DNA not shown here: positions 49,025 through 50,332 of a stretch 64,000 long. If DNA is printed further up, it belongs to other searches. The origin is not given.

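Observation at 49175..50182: Secreted pentapeptide-repeat protein translationally coupled between aioA and an aquaglyceroporin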

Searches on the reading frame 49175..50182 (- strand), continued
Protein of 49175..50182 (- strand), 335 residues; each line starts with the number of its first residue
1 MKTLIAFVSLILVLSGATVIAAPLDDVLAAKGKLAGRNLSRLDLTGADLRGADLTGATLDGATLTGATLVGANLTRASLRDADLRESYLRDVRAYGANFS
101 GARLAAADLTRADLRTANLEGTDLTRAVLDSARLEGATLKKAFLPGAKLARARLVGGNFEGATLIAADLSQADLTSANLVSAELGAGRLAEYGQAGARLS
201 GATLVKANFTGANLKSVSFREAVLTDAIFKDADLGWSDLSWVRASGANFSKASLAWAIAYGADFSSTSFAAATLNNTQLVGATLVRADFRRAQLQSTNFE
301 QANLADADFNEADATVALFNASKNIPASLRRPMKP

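Call 59: fold_search(model_id=the predicted structure, library=pdb)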
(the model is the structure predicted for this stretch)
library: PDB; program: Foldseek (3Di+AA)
matches with E <= 10: 685; with E <= 0.001: 70
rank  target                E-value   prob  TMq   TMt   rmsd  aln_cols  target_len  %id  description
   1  3du1                  7.6e-14  1.00  0.18  0.24  12.3       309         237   26  The 2.0 Angstrom Resolution Crystal Structure of HetL, a Pentapeptide Repeat Protein involved in Heterocyst Differentiat (released 2008-11-11)
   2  4yei_A                1.8e-13  1.00  0.37  0.55   6.4       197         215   36  Beta1mut synthetic solenoid protein (released 2016-03-09)
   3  4yc5                  3.3e-13  1.00  0.38  0.58   7.9       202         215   38  Beta1 synthetic solenoid protein (released 2016-03-09)
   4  5dqa_C                5.2e-13  1.00  0.37  0.55   6.4       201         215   38  t3284 loop variant of beta1 (released 2016-08-31)
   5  5dqa_A                3.4e-12  1.00  0.37  0.55   6.4       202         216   38  t3284 loop variant of beta1 (released 2016-08-31)
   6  4yfo                  3.4e-12  1.00  0.37  0.51   9.1       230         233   40  beta1_ex1 (released 2016-03-16)
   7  4ycq                  4.9e-12  1.00  0.32  0.53   6.5       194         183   39  Beta1 synthetic solenoid protein (released 2016-03-09)
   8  5dns_A                2.5e-11  1.00  0.32  0.45   8.4       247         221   32  t1428 loop variant in P3221 (released 2016-09-28)
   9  5dn0                  2.6e-11  1.00  0.32  0.45   8.7       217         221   39  t1555 loop variant (released 2016-08-31)
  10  2j8k                  8.1e-11  1.00  0.34  0.61   6.9       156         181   40  Structure of the fusion of NP275 and NP276, pentapeptide repeat proteins from Nostoc punctiforme (released 2006-12-07)
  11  5di5                  2.3e-10  1.00  0.31  0.50   8.5       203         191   36  beta1 t801 loop variant in P3221 (released 2016-08-31)
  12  5dns_B                3.4e-10  1.00  0.27  0.43   8.6       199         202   38  t1428 loop variant in P3221 (released 2016-09-28)
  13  5dra                  1.7e-08  1.00  0.24  0.39   9.4       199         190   39  t3284 loop variant of beta1 (released 2016-08-31)
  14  2xtx_B                1.3e-07  1.00  0.26  0.39  11.3       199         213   24  Structure of QnrB1 (M102R-Trypsin Treated), a plasmid-mediated fluoroquinolone resistance protein (released 2010-10-20)
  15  2xt2_A                1.3e-07  1.00  0.28  0.42   8.7       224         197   15  Structure of the pentapeptide repeat protein AlbG, a resistance factor for the topoisomerase poison albicidin. (released 2010-10-13)
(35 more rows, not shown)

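Call 83: list_cluster_members(proteins=[window:49175-50182:-, window:50179-52686:-, window:48279-49178:-, L001:10487-11494:+, L004:10502-11536:+, L031:10472-11437:+, L012:10471-11466:+, L065:10481-11470:+, L059:10494-11492:+, L044:10483-11415:+])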
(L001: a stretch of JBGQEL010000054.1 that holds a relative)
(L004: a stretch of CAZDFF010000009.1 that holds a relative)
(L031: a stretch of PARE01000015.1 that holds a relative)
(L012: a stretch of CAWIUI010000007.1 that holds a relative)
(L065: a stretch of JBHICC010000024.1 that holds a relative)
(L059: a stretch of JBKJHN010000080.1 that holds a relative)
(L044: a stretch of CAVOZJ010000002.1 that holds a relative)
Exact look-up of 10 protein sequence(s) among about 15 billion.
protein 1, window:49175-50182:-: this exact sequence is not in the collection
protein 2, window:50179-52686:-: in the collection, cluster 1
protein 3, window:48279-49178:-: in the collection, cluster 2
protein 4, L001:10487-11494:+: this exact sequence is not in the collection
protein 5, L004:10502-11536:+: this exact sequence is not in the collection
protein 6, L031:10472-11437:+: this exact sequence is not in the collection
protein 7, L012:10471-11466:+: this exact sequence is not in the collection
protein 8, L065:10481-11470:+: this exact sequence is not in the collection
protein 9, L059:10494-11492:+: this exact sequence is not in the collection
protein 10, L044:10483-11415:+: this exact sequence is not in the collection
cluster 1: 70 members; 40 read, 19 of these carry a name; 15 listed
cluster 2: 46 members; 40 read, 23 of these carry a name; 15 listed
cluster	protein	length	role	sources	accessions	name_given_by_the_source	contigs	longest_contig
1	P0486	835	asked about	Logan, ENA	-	-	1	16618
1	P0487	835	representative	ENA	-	-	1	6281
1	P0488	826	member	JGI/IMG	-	arsenite oxidase large subunit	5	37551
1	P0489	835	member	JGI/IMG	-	arsenite oxidase large subunit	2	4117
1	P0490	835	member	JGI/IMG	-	arsenite oxidase large subunit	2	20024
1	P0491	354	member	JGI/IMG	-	arsenite oxidase large subunit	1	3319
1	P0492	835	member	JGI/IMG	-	arsenite oxidase large subunit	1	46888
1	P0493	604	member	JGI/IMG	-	arsenite oxidase large subunit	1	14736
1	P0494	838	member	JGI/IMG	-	arsenite oxidase large subunit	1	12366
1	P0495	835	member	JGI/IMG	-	arsenite oxidase large subunit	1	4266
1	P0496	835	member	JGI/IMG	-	arsenite oxidase large subunit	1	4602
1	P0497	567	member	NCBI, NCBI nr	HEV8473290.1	MAG TPA: arsenate reductase (azurin) large subunit, partial [Methylomirabilota bacterium] | arsenate reductase (azurin) large subunit [Methylomirabilota bacterium]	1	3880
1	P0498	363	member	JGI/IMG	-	arsenite oxidase large subunit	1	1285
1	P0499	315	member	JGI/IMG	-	arsenite oxidase large subunit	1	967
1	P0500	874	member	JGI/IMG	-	arsenite oxidase large subunit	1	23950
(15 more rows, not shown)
